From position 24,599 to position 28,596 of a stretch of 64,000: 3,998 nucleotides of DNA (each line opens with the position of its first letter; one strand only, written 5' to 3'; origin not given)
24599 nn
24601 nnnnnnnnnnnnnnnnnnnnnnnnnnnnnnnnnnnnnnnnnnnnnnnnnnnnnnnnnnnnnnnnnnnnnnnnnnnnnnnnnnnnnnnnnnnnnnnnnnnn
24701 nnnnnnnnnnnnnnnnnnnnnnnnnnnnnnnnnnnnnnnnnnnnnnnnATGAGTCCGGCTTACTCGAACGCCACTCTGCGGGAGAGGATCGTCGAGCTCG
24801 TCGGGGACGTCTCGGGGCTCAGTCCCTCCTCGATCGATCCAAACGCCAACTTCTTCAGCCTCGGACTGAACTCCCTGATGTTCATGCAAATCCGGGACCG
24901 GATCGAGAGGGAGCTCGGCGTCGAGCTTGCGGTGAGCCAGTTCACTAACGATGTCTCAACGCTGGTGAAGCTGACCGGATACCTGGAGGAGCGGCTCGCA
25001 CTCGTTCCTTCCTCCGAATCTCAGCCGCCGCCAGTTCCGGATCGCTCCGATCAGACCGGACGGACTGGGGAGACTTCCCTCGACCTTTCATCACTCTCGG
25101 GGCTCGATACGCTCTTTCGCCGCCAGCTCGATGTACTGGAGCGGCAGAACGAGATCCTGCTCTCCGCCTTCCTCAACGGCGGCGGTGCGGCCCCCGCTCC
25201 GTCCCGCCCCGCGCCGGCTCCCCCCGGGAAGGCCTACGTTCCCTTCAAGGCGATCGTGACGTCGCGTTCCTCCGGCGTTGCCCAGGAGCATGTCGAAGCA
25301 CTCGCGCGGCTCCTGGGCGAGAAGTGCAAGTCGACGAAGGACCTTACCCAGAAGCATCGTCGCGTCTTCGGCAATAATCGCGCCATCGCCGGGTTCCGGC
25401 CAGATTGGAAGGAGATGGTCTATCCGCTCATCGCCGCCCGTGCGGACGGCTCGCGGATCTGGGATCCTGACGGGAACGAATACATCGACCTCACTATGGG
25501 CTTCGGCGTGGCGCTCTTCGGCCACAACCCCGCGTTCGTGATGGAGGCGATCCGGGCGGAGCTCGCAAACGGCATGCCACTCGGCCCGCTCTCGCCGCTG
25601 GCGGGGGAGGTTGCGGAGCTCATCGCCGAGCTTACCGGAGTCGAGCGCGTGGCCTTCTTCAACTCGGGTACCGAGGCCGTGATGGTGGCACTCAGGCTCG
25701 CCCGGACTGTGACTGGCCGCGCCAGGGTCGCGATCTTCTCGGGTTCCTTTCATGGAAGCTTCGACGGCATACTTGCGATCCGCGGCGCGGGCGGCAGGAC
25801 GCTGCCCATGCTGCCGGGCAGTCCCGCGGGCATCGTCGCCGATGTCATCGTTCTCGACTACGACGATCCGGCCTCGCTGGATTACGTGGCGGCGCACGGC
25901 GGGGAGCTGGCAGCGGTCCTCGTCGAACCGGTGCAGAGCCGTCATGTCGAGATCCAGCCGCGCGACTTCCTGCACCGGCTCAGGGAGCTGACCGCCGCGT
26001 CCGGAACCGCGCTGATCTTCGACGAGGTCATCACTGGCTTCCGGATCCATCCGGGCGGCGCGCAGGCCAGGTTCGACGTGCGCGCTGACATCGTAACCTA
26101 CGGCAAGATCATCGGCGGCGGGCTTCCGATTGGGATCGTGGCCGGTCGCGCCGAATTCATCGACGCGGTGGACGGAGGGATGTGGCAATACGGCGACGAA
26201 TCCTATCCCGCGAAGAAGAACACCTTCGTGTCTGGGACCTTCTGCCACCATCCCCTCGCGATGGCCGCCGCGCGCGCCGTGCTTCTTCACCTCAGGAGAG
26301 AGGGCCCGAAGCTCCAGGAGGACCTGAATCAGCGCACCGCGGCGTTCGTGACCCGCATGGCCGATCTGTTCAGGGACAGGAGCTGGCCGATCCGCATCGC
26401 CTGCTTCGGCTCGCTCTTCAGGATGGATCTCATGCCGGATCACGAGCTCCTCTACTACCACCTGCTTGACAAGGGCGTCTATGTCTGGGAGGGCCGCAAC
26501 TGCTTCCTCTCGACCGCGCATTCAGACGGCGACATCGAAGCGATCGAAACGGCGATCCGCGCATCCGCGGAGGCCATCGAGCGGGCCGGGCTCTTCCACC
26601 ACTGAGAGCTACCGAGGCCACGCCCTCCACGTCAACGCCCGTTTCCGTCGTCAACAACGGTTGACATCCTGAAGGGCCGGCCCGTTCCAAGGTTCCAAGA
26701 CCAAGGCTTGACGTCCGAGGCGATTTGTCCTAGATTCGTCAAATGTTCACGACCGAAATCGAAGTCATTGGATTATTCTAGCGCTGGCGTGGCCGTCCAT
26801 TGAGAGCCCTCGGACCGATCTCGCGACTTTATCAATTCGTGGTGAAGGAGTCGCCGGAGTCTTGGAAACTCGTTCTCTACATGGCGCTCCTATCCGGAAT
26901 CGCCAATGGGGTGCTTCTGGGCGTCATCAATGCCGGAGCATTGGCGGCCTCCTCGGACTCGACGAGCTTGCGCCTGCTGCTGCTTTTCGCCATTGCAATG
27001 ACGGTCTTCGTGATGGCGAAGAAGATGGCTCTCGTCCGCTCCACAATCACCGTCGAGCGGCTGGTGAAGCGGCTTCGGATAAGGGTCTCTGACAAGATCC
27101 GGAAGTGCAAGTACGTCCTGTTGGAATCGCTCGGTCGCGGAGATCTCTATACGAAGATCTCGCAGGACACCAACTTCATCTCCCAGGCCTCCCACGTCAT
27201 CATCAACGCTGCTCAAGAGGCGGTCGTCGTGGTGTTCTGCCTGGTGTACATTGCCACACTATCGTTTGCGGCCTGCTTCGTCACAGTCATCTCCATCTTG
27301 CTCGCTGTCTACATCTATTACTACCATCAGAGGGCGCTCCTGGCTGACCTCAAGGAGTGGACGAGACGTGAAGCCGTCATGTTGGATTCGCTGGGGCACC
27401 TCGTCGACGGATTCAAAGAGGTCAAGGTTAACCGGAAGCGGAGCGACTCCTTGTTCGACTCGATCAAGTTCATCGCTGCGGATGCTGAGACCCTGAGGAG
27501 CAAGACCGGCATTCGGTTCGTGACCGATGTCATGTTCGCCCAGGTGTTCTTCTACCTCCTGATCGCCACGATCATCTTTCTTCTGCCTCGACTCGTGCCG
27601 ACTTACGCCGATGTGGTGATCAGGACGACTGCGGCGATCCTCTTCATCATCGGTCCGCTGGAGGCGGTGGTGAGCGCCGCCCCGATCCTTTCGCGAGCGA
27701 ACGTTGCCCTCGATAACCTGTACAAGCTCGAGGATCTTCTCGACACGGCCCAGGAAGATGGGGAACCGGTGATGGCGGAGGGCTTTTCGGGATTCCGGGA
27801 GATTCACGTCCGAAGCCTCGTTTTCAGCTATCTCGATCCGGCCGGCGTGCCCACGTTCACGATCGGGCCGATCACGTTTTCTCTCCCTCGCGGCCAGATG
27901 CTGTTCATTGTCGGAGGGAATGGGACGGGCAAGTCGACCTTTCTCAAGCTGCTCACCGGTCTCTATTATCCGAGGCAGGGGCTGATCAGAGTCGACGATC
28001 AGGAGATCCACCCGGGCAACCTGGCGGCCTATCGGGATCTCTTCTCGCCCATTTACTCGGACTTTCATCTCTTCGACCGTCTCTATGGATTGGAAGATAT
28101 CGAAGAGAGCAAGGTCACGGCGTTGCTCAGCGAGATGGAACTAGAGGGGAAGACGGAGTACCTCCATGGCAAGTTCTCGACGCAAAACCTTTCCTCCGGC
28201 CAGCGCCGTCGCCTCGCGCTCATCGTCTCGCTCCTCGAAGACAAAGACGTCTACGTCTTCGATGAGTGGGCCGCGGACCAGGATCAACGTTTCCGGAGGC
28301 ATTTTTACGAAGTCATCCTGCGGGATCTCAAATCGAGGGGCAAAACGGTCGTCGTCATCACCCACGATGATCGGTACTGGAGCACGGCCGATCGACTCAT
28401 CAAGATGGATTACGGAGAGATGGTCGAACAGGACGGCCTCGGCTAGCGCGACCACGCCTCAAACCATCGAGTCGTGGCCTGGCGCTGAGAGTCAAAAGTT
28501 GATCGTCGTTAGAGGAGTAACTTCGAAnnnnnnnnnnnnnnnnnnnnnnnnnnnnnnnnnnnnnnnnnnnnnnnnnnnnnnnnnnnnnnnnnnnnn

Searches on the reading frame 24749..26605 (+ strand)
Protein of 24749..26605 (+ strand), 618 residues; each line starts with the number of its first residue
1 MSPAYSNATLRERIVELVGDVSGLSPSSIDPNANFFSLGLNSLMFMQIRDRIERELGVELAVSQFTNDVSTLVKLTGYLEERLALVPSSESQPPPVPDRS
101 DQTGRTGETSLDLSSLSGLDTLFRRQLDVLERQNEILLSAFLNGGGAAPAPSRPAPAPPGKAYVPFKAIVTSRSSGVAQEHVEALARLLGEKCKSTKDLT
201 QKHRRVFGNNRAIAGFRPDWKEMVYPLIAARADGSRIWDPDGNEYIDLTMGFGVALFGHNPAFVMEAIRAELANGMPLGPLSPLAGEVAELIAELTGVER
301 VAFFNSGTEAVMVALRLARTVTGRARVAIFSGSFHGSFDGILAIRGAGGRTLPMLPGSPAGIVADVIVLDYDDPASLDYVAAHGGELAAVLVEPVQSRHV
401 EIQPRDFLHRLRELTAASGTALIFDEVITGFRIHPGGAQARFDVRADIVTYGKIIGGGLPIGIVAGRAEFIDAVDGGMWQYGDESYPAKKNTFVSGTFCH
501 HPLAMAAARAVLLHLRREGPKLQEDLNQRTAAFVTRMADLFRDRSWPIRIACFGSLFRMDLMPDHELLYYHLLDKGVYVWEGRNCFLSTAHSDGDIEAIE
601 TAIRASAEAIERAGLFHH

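Call 44: search_protein_families(library=pfam, proteins=[window:24749-26605:+], max_evalue=0.001)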
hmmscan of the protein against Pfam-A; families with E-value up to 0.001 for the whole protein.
window:24749-26605:+ (618 aa): 2 families
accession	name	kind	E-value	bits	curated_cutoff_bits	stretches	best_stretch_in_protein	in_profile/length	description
PF00202.27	Aminotran_3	-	2e-50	172.1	30.5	1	225-580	9-372/403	Aminotransferase class-III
PF00550.31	PP-binding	-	3.8e-17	62.7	20.8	1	12-79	1-67/67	Phosphopantetheine attachment site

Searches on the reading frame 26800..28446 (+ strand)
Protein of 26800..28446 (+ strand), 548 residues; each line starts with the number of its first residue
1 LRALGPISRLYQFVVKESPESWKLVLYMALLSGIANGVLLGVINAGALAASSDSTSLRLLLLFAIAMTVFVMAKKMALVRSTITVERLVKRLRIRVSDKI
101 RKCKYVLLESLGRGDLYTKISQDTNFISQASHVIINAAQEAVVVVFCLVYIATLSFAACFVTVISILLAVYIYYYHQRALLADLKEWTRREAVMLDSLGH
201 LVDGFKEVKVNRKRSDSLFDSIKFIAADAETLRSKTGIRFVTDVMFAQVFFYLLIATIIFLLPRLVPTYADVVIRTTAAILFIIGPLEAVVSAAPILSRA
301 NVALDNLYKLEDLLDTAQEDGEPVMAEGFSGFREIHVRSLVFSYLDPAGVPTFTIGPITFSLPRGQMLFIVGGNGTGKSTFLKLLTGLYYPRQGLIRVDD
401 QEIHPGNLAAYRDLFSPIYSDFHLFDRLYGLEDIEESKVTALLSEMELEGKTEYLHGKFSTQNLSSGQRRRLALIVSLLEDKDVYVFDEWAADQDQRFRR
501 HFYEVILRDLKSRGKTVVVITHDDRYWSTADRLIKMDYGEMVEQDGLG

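Call 44: search_protein_families(library=pfam, proteins=[window:26800-28446:+], max_evalue=0.001)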
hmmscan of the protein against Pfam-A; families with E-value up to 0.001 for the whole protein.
window:26800-28446:+ (548 aa): 4 families
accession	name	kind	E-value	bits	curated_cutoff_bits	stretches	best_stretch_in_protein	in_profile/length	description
PF00005.33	ABC_tran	-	1e-25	91.3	25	1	357-491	3-136/137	ABC transporter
PF13304.12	AAA_21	-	1.4e-08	35.7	27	1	417-524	178-300/304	AAA domain, putative AbiEii toxin, Type IV TA system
PF02463.25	SMC_N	-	1.1e-06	28.6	40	0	451-538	135-213/220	RecF/RecN/SMC N terminal domain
PF00664.28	ABC_membrane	-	6.6e-05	23.2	28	1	33-198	15-187/274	ABC transporter transmembrane region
